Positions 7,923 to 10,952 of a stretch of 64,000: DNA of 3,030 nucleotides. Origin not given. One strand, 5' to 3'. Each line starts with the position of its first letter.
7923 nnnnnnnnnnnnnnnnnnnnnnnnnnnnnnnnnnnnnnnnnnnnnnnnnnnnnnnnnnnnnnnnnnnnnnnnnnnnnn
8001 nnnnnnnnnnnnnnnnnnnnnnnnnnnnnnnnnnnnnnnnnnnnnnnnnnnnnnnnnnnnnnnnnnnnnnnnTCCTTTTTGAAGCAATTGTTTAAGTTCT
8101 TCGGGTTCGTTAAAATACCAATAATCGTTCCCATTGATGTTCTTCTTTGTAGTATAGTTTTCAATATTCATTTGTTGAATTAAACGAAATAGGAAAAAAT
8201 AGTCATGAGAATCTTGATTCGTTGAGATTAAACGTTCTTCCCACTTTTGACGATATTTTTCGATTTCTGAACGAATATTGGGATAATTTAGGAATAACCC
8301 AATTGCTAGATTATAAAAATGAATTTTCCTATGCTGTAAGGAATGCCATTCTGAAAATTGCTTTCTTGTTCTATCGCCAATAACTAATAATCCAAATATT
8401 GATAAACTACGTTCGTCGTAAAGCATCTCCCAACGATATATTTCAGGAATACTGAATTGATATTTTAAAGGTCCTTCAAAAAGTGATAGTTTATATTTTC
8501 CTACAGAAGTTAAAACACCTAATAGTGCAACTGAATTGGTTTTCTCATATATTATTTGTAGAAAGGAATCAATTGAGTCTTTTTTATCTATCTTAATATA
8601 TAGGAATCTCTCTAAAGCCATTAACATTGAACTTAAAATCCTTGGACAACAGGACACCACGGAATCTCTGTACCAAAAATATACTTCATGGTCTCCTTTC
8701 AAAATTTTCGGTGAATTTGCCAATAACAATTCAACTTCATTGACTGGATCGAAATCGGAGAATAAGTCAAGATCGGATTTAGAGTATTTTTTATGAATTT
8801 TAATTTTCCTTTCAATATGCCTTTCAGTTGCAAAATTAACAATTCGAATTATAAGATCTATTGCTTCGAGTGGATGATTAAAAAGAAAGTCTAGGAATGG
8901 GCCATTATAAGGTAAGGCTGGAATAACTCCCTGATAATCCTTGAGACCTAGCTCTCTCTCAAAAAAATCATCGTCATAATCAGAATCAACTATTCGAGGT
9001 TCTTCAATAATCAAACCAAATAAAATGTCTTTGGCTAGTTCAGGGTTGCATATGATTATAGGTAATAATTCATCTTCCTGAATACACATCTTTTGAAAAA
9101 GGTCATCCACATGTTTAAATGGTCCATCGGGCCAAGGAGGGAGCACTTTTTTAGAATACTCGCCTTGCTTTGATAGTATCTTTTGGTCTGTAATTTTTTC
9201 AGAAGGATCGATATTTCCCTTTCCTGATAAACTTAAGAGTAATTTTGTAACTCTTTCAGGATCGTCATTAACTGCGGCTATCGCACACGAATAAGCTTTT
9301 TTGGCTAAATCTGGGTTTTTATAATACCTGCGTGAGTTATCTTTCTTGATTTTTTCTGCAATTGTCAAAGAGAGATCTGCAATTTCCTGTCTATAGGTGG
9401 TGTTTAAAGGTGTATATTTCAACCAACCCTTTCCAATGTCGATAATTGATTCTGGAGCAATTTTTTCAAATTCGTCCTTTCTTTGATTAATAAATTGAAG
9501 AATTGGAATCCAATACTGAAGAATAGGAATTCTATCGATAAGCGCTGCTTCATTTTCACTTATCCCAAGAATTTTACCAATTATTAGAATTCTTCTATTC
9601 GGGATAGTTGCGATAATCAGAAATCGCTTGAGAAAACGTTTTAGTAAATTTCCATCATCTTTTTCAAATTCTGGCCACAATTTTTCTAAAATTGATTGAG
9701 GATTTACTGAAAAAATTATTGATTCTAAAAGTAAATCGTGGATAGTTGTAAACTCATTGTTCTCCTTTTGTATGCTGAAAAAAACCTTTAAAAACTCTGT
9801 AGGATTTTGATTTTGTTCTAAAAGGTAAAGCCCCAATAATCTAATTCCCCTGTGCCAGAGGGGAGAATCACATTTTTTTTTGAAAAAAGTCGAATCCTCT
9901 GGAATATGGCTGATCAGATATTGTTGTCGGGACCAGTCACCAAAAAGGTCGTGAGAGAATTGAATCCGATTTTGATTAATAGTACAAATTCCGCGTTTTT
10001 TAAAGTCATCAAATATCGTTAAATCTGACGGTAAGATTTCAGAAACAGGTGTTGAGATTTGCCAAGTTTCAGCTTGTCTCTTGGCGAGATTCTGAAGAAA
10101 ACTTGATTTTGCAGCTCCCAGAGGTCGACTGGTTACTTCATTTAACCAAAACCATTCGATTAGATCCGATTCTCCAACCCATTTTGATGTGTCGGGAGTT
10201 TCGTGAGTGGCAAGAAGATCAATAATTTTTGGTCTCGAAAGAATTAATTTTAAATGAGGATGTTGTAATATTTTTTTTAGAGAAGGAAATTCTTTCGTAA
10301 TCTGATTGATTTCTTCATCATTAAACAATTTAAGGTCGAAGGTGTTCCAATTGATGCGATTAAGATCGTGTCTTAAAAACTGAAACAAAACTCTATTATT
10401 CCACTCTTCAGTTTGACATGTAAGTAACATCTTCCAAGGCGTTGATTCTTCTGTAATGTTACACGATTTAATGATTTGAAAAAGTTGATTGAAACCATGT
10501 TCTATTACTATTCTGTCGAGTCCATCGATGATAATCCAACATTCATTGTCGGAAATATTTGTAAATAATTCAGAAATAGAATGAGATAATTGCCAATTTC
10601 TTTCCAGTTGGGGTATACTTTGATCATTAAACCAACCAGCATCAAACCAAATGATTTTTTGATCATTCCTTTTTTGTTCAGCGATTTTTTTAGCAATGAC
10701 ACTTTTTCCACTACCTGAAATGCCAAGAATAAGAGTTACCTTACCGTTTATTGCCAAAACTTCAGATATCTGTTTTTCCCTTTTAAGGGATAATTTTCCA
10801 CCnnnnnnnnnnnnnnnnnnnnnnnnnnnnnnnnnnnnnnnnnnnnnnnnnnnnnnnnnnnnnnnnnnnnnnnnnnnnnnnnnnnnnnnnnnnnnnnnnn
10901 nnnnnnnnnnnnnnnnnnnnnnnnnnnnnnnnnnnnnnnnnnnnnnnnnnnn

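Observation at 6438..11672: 1744-aa STAND/NACHT-like NTPase with an uncharacterised N-terminal domain in an archaeal mobile-element cargo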

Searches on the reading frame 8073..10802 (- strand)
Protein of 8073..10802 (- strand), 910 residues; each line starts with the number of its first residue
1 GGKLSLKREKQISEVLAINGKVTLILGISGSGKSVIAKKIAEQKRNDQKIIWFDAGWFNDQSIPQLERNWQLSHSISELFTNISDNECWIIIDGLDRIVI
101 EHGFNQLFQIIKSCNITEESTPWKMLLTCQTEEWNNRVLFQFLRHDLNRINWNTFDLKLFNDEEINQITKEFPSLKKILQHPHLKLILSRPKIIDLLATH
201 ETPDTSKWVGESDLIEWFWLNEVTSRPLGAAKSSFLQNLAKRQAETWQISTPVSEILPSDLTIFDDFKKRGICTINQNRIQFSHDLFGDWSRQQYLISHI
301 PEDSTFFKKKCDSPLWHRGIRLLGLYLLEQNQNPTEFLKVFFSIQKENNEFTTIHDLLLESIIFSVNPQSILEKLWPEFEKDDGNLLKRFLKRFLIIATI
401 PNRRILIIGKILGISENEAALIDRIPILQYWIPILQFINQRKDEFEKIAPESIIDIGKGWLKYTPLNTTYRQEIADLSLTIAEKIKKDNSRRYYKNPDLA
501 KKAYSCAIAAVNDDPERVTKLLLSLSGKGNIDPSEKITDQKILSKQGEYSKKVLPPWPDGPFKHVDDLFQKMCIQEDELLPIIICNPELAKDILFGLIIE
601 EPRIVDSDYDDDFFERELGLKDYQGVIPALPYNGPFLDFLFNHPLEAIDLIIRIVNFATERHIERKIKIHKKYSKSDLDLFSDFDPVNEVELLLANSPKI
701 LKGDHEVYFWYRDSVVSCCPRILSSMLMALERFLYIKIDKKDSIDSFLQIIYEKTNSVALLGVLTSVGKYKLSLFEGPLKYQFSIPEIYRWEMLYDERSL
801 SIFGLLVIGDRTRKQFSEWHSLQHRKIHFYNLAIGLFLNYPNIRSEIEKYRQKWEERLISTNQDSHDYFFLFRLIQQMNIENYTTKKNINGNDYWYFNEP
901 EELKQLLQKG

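Call 40: search_solved_structures(query=A3, max_evalue=10, show_alignments=2)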
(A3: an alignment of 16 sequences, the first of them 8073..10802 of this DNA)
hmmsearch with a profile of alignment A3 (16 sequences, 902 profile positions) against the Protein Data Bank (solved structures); distinct sequences matched with E-value up to 10: 458 (the best 60 are shown).
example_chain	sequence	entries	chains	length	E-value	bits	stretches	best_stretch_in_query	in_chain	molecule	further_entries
8dgf_A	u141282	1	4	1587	1.8e-29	105.4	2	4-476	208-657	ATP-binding protein Avs4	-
6c2u_A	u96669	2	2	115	7.6e-06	27.3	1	16-76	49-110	phosphate-loop protein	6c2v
8rs9_A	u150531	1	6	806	9.7e-06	26.9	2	23-105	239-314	Transitional endoplasmic reticulum ATPase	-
3ux8_A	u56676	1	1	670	1.5e-05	26.3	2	7-43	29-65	Excinuclease ABC, A subunit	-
7wub_C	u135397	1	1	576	1.8e-05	26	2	23-105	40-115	Transitional endoplasmic reticulum ATPase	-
7wub_D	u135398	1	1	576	1.8e-05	26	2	23-105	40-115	Transitional endoplasmic reticulum ATPase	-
8pqx_A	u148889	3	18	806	1.9e-05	26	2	22-103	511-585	Transitional endoplasmic reticulum ATPase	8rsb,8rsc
6mck_A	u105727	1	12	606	2.1e-05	25.8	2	23-105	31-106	Transitional endoplasmic reticulum ATPase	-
2r6f_A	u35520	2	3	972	2.3e-05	25.7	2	7-43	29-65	Excinuclease ABC subunit A | Excinuclease ABC, A subunit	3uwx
8r0e_A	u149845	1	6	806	2.4e-05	25.6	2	23-105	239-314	Transitional endoplasmic reticulum ATPase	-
7lmy_A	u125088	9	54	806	3.6e-05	25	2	23-105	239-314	Transitional endoplasmic reticulum ATPase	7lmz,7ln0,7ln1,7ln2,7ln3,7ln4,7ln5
7rlj_A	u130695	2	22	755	3.9e-05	24.9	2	23-105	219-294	Transitional endoplasmic reticulum ATPase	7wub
9yrc_A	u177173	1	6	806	4e-05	24.9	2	23-105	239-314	Transitional endoplasmic reticulum ATPase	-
8yka_A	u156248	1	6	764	4e-05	24.9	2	23-105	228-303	Transitional endoplasmic reticulum ATPase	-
9bji_A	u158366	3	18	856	4.3e-05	24.8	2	23-105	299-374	Nuclear valosin-containing protein-like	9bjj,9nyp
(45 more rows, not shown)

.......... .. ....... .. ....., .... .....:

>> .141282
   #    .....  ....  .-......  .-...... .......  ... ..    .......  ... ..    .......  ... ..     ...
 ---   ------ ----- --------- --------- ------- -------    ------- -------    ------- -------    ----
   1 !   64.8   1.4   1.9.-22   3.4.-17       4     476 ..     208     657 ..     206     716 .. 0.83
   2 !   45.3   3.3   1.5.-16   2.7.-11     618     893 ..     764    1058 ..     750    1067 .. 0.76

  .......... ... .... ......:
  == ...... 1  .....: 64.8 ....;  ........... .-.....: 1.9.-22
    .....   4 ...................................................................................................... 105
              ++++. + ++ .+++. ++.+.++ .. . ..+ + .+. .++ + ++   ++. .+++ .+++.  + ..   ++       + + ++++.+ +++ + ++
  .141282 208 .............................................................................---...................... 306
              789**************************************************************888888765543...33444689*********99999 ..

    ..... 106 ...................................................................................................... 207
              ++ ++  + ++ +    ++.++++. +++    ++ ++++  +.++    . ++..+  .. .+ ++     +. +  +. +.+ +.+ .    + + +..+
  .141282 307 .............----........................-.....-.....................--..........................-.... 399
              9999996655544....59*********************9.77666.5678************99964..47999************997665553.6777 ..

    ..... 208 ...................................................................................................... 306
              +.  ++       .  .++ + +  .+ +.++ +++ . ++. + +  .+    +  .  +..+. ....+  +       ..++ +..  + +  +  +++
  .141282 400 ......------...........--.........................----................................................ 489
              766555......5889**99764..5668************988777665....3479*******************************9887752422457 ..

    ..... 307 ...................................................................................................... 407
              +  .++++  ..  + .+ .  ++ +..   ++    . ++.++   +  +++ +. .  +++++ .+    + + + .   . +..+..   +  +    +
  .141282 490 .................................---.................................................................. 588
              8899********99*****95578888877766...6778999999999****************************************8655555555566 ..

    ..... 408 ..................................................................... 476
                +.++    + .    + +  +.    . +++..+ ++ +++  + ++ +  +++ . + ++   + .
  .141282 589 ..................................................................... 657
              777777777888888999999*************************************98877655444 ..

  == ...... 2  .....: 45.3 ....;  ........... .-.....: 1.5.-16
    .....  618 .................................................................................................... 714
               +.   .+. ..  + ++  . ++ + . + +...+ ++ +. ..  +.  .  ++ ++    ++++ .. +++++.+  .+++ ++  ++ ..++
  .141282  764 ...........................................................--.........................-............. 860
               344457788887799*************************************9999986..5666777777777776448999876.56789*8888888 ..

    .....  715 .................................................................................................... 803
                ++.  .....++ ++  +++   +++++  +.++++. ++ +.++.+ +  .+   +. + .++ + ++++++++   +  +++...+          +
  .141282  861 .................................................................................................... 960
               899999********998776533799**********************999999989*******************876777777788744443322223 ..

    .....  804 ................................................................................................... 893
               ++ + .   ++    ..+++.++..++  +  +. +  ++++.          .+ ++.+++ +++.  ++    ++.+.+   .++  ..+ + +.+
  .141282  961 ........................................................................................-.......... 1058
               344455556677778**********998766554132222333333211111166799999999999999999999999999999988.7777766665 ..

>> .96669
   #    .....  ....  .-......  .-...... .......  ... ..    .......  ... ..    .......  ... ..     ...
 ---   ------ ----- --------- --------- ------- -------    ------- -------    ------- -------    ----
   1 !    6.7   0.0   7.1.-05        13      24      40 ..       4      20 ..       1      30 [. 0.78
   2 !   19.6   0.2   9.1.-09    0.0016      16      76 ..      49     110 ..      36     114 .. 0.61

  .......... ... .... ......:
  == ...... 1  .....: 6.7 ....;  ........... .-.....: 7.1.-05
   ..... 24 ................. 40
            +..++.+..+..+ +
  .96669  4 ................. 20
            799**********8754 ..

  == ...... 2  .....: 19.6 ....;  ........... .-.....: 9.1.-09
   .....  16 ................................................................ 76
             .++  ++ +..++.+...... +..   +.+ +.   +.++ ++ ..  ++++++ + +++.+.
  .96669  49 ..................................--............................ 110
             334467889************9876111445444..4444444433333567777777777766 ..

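Call 59: predict_structure(alignment_id=A3)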
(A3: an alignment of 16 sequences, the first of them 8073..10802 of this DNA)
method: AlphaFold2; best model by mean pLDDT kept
length: 910 residues; sequences in the alignment: 16
mean_pLDDT: 86.5   pTM: 0.79
mean pLDDT of the five models: 86.5, 85.0, 84.4, 83.0, 81.5
residues with pLDDT >= 90: 449; 70-90: 390; 50-70: 59; < 50: 12
segments of 3 or more residues with pLDDT < 50: 611-615, 801-804
pLDDT, mean of each block of 10 residues (from residue 1): 73 87 90 92 91 90 86 88 88 92 91 85 93 82 73 84 88 87 86 88 84 93 91 95 90 90 92 89 92 92 74 86 92 87 72 89 89 93 91 90 73 70 84 94 93 94 91 96 88 83 95 95 90 73 75 82 89 89 95 93 69 59 67 92 97 95 83 73 71 87 91 73 92 97 95 95 96 93 92 67 55 82 87 92 92 92 87 94 88 87 82
secondary structure, 60 per line:
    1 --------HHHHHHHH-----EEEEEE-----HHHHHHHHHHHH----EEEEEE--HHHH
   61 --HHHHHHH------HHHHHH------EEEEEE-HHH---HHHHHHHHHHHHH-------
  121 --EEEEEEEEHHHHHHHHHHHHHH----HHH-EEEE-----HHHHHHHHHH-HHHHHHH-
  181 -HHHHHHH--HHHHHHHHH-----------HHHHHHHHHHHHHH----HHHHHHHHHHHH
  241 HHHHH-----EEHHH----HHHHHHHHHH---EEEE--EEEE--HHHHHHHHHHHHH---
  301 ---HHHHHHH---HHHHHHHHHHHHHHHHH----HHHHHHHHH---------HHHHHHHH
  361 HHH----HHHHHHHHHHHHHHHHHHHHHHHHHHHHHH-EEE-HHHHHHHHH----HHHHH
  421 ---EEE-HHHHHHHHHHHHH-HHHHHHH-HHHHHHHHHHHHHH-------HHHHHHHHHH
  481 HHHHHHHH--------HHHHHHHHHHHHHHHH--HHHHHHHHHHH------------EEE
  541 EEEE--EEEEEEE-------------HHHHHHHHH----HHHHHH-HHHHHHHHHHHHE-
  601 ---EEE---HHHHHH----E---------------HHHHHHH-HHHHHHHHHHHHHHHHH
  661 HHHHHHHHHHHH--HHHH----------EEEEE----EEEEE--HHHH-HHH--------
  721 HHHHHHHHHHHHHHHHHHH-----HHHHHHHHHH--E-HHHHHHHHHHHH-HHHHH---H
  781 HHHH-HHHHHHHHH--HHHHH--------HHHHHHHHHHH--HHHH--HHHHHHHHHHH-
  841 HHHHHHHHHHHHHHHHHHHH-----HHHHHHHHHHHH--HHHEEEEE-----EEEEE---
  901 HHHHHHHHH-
elements in order (helices of 4 or more, strands of 3 or more residues): H9-16 E22-27 H33-44 E49-54 H57-60 H63-69 H76-81 E88-93 H101-113 E123-130 H131-144 E153-156 H162-171 H173-179 H182-188 H191-199 H211-224 H229-245 H260-269 E273-276 E279-282 H285-297 H304-310 H314-330 H335-343 H353-363 H368-397 E399-401 H403-411 H416-420 E424-426 H428-440 H442-448 H450-463 H471-488 H497-512 H515-525 E538-544 E547-553 H567-575 H580-585 H587-598 E604-606 H610-615 H636-642 H644-672 H675-678 E689-693 E698-702 H705-708 H721-739 H745-754 H759-770 H772-776 H780-784 H786-794 H797-801 H810-820 H823-826 H829-839 H841-860 H866-877 E883-887 E893-897 H901-909

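Call 62: fold_search(model_id=the predicted structure, library=pdb)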
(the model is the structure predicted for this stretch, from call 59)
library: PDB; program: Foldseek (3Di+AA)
matches with E <= 10: 1312; with E <= 0.001: 69
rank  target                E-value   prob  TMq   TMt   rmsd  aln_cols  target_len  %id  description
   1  8dgf_A                5.0e-26  1.00  0.49  0.31  16.2       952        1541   16  Avs4 bound to phage PhiV-1 portal (released 2022-08-03)
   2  8dgf_B                9.3e-26  1.00  0.48  0.31  16.6       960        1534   17  Avs4 bound to phage PhiV-1 portal (released 2022-08-03)
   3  8dgc_A                1.5e-08  1.00  0.15  0.09  25.0      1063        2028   12  Avs3 bound to phage PhiV-1 terminase (released 2022-08-03)
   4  9zjr                  9.6e-08  1.00  0.22  0.19  18.8       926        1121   12  Human sterile alpha motif domain-containing protein 9 (SAMD9), monomer (released 2026-02-25)
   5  9zjv_A                1.8e-07  1.00  0.22  0.19  20.1       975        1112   10  Human sterile alpha motif domain-containing protein 9 (SAMD9), asymmetric dimer "wing" shape (released 2026-02-25)
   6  9zjw_A                2.9e-07  1.00  0.22  0.19  19.0       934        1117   11  Human sterile alpha motif domain-containing protein 9 (SAMD9), loss-of-function mutant R837A (released 2026-02-25)
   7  9zjs_A                3.1e-07  1.00  0.22  0.19  19.0       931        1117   11  Human sterile alpha motif domain-containing protein 9 (SAMD9), asymmetric dimer "shell" shape (released 2026-02-25)
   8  7wbt_A                8.2e-07  1.00  0.31  0.32  16.3       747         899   13  Crystal structure of bovine NLRP9 (released 2022-04-06)
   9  9jap_A                1.6e-06  1.00  0.17  0.18  20.5       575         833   13  Helical structure of EfAvs5(SIR2-STAND) (released 2025-03-19)
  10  9zjs_B                8.6e-06  1.00  0.20  0.18  20.4       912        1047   10  Human sterile alpha motif domain-containing protein 9 (SAMD9), asymmetric dimer "shell" shape (released 2026-02-25)
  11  2fna_A                1.6e-05  1.00  0.18  0.40  12.7       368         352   14  Crystal structure of an archaeal aaa+ atpase (sso1545) from sulfolobus solfataricus p2 at 2.00 A resolution (released 2006-02-07)
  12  9qlv_A                2.6e-05  1.00  0.18  0.20  14.3       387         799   13  Cryo-EM structure of Arabidopsis TIR-NLR WRR4A tetramer in complex with effector CCG40 (released 2026-04-08)
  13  9olj_A                3.3e-05  1.00  0.16  0.25  25.2       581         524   12  22bin20S complex (NSF-alphaSNAP-2:2 syntaxin-1a:SNAP-25), hydrolyzing, class 18 (released 2025-08-06)
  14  9gjw_E                3.6e-05  1.00  0.15  0.28  18.2       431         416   12  OCCM maturation intermediate stalled with an Arginine Finger mutation in Mcm2 (released 2025-03-05)
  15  9nc9_D                5.6e-05  1.00  0.13  0.15  19.9       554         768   12  Helical assembly of AVAST5 filament (released 2026-02-18)
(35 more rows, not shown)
